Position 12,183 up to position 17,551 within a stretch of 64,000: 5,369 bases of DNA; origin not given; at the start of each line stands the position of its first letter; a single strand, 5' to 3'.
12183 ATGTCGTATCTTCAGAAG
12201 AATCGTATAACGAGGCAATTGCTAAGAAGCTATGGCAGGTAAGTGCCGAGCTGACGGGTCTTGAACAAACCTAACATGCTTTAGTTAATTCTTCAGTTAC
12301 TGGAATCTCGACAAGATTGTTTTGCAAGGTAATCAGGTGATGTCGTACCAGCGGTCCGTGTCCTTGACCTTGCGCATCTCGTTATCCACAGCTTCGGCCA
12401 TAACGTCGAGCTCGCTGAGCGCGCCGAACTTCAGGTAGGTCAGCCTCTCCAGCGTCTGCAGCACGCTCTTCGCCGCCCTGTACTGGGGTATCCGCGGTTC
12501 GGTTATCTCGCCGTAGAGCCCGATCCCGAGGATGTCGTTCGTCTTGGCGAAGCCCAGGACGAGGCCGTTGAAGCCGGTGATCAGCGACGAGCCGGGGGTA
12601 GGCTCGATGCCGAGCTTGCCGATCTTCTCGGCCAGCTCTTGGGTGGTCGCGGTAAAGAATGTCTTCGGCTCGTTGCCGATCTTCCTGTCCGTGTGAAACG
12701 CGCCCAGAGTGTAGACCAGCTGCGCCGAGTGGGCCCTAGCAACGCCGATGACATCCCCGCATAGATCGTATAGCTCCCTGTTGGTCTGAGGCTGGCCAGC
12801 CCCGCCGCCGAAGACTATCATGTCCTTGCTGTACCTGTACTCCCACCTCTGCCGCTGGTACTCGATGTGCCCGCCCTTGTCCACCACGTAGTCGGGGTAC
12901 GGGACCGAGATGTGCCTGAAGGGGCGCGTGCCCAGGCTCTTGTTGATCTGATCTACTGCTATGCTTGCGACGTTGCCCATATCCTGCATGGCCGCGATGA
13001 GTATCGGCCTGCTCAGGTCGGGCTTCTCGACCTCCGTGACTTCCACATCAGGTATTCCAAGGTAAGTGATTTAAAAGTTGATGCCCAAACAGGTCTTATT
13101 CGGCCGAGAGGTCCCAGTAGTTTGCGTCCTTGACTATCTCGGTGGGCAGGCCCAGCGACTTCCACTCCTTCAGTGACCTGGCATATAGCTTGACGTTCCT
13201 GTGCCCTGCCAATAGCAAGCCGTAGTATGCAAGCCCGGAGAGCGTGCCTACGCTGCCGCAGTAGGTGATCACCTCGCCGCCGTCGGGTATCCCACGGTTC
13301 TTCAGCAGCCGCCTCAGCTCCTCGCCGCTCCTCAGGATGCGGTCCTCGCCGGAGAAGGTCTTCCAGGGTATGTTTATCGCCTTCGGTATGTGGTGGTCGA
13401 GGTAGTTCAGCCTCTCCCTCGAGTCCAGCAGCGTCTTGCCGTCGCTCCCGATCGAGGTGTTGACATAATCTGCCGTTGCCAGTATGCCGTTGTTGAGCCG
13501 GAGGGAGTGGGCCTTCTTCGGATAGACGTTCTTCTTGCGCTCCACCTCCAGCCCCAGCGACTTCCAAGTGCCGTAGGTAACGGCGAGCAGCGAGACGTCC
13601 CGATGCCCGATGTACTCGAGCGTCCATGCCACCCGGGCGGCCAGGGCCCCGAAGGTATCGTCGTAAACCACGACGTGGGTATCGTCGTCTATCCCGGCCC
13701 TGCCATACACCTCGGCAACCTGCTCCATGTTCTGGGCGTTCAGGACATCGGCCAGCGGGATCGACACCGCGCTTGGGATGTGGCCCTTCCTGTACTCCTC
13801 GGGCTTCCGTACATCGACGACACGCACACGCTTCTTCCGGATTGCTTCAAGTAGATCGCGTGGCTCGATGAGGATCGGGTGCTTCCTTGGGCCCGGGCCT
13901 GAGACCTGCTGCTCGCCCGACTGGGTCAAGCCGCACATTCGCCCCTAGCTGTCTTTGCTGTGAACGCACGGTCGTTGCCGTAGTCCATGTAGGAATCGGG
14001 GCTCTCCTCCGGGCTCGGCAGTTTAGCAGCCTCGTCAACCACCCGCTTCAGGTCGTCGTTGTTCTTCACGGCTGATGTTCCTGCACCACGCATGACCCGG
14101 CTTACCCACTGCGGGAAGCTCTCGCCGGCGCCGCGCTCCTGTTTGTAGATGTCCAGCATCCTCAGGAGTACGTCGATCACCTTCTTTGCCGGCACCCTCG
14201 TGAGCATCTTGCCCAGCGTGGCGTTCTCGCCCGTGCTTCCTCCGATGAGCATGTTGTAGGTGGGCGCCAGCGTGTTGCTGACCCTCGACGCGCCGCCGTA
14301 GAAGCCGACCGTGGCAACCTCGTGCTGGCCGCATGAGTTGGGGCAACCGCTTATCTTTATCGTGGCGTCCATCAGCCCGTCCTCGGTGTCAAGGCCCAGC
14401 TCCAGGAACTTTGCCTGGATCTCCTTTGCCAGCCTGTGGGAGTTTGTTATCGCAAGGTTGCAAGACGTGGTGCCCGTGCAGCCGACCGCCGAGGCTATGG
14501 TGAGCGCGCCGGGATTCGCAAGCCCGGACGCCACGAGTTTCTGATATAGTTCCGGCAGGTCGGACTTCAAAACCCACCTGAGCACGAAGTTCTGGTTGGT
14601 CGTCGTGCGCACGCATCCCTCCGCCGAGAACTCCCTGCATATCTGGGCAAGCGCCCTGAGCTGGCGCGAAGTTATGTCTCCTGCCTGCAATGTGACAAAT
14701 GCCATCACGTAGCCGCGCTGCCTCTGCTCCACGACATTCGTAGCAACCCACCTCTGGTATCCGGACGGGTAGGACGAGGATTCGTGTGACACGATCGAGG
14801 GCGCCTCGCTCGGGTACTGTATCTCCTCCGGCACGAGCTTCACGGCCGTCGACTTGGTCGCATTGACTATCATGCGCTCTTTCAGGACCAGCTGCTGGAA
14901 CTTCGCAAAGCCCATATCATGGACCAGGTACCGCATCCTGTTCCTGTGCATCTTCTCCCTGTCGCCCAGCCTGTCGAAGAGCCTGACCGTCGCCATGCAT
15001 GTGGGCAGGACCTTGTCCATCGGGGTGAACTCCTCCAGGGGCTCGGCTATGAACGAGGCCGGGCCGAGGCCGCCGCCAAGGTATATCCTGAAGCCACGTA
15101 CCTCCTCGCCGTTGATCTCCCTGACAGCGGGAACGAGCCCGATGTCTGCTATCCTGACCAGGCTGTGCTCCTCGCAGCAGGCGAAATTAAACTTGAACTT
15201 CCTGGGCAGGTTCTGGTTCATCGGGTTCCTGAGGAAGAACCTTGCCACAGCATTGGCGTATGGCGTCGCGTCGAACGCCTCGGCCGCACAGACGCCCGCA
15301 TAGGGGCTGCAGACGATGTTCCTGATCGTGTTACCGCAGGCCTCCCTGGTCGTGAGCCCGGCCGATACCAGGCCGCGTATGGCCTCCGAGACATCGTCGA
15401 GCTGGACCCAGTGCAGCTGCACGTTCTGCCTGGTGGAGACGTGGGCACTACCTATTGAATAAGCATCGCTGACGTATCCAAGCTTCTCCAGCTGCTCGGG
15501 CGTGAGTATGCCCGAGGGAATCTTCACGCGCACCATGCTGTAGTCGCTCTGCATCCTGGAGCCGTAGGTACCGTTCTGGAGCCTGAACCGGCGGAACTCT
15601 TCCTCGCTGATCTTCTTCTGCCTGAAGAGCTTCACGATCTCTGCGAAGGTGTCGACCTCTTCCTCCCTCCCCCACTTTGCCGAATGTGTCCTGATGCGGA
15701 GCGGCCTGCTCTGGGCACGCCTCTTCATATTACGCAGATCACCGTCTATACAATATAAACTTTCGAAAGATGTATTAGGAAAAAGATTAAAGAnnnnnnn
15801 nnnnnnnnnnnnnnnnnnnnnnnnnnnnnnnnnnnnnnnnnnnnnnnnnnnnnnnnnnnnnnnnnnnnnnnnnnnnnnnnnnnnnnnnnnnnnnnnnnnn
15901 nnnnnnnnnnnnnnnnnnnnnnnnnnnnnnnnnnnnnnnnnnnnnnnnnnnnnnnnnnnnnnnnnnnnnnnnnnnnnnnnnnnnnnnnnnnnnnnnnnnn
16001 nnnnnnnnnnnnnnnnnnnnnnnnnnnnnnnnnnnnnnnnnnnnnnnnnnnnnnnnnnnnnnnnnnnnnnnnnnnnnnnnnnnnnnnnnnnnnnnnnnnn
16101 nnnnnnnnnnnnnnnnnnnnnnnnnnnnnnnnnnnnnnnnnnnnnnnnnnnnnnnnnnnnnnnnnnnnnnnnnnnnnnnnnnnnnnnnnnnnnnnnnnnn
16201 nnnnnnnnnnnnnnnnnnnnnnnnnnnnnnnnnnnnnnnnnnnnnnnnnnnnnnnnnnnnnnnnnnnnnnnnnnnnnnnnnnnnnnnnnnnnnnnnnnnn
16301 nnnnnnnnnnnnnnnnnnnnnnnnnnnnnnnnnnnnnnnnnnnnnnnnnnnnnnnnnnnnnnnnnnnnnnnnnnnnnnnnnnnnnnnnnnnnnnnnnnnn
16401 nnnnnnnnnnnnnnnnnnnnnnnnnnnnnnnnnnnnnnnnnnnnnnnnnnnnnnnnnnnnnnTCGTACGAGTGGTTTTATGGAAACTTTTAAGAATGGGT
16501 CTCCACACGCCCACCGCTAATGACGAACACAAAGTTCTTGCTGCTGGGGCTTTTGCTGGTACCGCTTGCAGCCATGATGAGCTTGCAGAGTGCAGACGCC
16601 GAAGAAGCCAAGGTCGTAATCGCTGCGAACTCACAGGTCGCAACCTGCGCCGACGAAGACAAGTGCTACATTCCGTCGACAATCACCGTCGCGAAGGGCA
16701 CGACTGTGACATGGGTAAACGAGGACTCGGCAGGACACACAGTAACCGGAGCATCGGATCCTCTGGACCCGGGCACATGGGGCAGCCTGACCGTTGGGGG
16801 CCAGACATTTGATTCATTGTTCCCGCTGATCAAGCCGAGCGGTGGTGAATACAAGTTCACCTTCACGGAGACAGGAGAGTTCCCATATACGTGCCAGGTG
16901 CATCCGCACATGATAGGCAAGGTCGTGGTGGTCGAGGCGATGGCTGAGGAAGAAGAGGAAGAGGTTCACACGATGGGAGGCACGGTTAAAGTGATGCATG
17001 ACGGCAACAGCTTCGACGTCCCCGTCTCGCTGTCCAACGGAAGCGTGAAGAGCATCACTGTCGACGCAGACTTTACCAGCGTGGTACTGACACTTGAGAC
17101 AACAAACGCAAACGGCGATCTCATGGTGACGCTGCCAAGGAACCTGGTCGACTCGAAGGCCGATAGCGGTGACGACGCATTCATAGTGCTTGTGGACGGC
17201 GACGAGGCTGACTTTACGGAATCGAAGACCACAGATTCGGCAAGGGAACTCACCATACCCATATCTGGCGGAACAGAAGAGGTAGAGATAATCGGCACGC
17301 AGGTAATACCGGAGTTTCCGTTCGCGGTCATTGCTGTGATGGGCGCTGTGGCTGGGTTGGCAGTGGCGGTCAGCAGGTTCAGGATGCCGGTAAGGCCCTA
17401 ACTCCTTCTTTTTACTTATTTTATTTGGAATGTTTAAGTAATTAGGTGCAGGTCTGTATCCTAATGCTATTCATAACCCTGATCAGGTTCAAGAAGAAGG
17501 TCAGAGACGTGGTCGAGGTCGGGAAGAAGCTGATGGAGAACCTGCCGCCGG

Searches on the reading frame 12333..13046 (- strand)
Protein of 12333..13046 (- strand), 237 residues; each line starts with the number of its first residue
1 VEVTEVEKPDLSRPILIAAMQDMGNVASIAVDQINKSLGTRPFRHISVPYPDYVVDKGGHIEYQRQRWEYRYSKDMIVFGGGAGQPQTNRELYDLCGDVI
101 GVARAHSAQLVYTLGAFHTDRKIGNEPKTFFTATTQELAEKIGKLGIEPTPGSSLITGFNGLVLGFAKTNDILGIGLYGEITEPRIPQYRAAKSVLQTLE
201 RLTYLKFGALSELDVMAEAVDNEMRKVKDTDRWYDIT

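Call 66: search_protein_families(library=pfam, proteins=[window:12333-13046:-], max_evalue=0.001)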
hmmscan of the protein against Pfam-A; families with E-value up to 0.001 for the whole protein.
window:12333-13046:- (237 aa): 1 family
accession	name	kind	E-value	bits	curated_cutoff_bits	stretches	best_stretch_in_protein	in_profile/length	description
PF09754.15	PAC2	-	3.6e-27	96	25.8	1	16-227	1-214/215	PAC2 family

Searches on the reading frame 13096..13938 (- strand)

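Call 66: search_protein_families(library=pfam, proteins=[window:13096-13938:-], max_evalue=0.001)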
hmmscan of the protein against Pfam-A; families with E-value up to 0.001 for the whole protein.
window:13096-13938:- (280 aa): 1 family
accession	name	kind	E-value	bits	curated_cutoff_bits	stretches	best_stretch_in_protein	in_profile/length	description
PF00581.25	Rhodanese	-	8.5e-32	110.1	22.2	2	26-126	2-100/102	Rhodanese-like domain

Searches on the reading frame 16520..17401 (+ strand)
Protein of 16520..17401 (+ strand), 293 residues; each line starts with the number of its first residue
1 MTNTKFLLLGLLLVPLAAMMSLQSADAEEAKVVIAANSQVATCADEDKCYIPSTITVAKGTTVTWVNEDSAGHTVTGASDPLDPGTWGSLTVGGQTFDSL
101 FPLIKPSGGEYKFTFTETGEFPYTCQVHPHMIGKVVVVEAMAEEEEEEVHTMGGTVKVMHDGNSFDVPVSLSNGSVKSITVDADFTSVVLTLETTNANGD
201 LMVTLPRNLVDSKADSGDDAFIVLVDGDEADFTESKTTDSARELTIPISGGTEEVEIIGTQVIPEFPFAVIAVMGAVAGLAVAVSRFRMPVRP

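Call 66: search_protein_families(library=pfam, proteins=[window:16520-17401:+], max_evalue=0.001)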
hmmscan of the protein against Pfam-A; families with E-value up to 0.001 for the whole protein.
window:16520-17401:+ (293 aa): 2 families
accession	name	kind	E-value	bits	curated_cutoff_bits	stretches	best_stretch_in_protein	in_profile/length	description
PF00127.26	Copper-bind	-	4.7e-10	40.2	21.2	1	45-137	9-98/99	Copper binding proteins, plastocyanin/azurin family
PF13473.12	Cupredoxin_1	-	1.6e-06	28.5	27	0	16-76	5-60/104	Cupredoxin-like domain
